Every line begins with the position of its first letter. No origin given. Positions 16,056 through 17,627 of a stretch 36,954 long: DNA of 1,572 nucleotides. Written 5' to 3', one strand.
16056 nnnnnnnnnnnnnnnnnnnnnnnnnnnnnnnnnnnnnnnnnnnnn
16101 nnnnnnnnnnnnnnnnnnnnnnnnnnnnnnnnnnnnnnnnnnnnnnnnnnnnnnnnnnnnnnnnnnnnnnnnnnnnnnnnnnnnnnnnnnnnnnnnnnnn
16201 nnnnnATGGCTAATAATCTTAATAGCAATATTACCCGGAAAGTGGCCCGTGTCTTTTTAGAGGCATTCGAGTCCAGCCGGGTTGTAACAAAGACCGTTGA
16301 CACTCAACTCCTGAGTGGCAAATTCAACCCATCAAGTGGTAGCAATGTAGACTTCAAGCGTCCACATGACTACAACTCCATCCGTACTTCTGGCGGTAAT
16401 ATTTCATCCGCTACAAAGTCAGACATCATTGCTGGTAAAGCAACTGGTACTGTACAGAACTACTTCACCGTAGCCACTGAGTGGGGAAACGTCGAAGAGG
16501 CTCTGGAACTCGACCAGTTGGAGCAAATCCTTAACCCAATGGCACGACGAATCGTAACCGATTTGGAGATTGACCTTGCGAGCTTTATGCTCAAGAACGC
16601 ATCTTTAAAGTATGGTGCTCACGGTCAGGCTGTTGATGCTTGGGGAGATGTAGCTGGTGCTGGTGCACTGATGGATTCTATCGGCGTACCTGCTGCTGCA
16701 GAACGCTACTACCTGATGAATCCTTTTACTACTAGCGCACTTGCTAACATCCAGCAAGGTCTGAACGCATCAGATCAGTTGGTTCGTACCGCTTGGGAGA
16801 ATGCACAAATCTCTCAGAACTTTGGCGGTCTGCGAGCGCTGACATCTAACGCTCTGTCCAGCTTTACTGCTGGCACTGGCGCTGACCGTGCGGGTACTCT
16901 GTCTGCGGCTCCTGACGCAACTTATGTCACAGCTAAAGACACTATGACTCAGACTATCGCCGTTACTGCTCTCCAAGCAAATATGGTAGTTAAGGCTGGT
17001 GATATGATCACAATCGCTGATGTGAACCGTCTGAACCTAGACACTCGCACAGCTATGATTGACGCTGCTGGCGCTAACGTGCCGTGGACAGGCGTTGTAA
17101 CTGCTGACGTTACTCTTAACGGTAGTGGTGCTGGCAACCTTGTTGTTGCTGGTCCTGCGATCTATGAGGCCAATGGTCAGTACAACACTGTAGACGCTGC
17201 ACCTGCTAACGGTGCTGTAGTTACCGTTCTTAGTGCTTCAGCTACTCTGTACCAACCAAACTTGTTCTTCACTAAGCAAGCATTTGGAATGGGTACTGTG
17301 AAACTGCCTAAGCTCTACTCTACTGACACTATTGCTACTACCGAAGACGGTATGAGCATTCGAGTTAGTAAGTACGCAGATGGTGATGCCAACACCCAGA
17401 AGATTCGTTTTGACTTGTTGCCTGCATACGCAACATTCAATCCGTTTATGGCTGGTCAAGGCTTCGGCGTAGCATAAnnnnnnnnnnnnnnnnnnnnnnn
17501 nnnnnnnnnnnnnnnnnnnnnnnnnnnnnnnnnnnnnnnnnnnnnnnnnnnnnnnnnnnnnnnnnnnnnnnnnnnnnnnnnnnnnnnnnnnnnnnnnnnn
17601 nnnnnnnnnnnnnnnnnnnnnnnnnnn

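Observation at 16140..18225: Scaffold and three small, very basic proteins flanking the coat gene all end in the same aromatic-Glu tag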

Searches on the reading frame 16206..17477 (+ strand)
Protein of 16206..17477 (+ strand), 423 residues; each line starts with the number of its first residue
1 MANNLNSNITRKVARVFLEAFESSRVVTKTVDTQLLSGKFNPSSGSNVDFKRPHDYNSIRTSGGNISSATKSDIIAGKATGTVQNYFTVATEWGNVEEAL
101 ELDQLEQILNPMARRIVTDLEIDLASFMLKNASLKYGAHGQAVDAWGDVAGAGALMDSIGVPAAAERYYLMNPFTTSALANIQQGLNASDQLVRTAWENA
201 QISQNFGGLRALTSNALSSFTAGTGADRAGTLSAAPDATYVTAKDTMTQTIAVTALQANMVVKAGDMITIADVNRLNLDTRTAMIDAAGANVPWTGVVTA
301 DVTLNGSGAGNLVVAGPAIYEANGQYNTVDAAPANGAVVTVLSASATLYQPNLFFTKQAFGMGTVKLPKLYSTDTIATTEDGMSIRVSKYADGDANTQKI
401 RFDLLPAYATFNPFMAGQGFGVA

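Call 8: search_protein_families(library=pfam, proteins=[window:16206-17477:+], max_evalue=0.1)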
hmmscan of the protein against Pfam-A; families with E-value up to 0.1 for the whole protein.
window:16206-17477:+ (423 aa): 1 family
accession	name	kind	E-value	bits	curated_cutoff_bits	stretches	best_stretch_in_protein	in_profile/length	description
PF11651.14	P22_CoatProtein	-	2.6e-70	237.8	24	1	1-420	1-421/423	P22 coat protein - gene protein 5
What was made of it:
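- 16206..17477 (+): Coat protein (P22/Sf6-type HK97 fold). It is the presumed receptor of the tag. The N-arm is at 16206-16280. PF11651, E 3e-70 (call 8).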

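Call 9: search_protein_families(library=phrogs, proteins=[window:16206-17477:+], max_evalue=0.1)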
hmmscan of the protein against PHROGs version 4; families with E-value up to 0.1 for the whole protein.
window:16206-17477:+ (423 aa): 2 families
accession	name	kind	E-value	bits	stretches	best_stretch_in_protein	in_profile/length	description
phrog_283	-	head and packaging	6.6e-78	263.7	1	1-421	1-383/385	major head protein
phrog_1302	-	tail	0.004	17.7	1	237-315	88-150/201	distal tail protein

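Call 10: find_related_loci(query=window:16206-17477:+, collection=viral_contigs, flank=4000)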
Query window:16206-17477:+ (423 aa) in viral_contigs; peptide patterns used: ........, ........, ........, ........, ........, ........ (x = any residue, [..] = any of these).
499 stretches matched a pattern; 491 encode a relative of the query (tblastn E <= 1e-3); the best 80 are kept; 80 distinct loci.
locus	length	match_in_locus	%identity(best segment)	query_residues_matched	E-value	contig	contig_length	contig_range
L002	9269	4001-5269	100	1-423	0e+0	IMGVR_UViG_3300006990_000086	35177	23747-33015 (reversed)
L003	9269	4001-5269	100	1-423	0e+0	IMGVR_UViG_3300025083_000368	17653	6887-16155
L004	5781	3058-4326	100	1-423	0e+0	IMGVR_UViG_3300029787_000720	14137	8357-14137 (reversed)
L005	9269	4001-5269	99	1-423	0e+0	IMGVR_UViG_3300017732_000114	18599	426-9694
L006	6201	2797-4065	99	1-423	0e+0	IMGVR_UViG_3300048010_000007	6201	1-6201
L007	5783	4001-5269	98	1-423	0e+0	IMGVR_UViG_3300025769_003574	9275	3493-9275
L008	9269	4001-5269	98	1-423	0e+0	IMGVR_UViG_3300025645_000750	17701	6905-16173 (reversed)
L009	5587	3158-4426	98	1-423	0e+0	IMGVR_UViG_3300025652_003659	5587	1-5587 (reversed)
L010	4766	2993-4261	97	1-423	0e+0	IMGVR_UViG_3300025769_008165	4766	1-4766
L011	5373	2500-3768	97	1-423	0e+0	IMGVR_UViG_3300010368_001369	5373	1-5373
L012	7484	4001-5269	96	1-423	0e+0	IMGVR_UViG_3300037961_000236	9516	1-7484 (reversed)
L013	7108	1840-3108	96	1-423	0e+0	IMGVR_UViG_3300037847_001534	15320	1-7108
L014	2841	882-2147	94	1-422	0e+0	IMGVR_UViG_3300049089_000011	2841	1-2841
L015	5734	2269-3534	94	1-422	0e+0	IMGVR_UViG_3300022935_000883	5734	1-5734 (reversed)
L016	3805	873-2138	94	1-422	0e+0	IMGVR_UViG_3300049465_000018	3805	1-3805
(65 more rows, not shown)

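Call 82: find_related_loci(query=window:16206-17477:+, collection=genome_contigs, flank=3500)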
Query window:16206-17477:+ (423 aa) in genome_contigs; peptide patterns used: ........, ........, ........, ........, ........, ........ (x = any residue, [..] = any of these).
42 stretches matched a pattern; 4 encode a relative of the query (tblastn E <= 1e-3); 4 distinct loci.
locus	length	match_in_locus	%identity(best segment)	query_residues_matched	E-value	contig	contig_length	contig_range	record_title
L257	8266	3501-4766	75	1-422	0e+0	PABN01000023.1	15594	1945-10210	MAG: Dehalococcoidia bacterium isolate NAT119 MHASMcontig_577808, whole genome shotgun sequence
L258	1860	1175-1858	85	1-228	2e-142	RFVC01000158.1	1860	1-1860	MAG: Gammaproteobacteria bacterium isolate WB5_5_057 contig_100_157, whole genome shotgun sequence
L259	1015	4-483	73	262-422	2e-79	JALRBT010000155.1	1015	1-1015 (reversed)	MAG: Ilumatobacteraceae bacterium isolate HM.50 NODE_155_length_1015_cov_22.938166, whole genome shotgun sequence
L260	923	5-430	76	280-422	2e-72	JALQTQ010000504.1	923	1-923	MAG: Akkermansiaceae bacterium isolate DAH.28 NODE_504_length_923_cov_30.691489, whole genome shotgun sequence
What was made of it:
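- Tried and rejected: Search of one genome per bacterial species for a prophage or host: only four MAG fragments (call 82).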
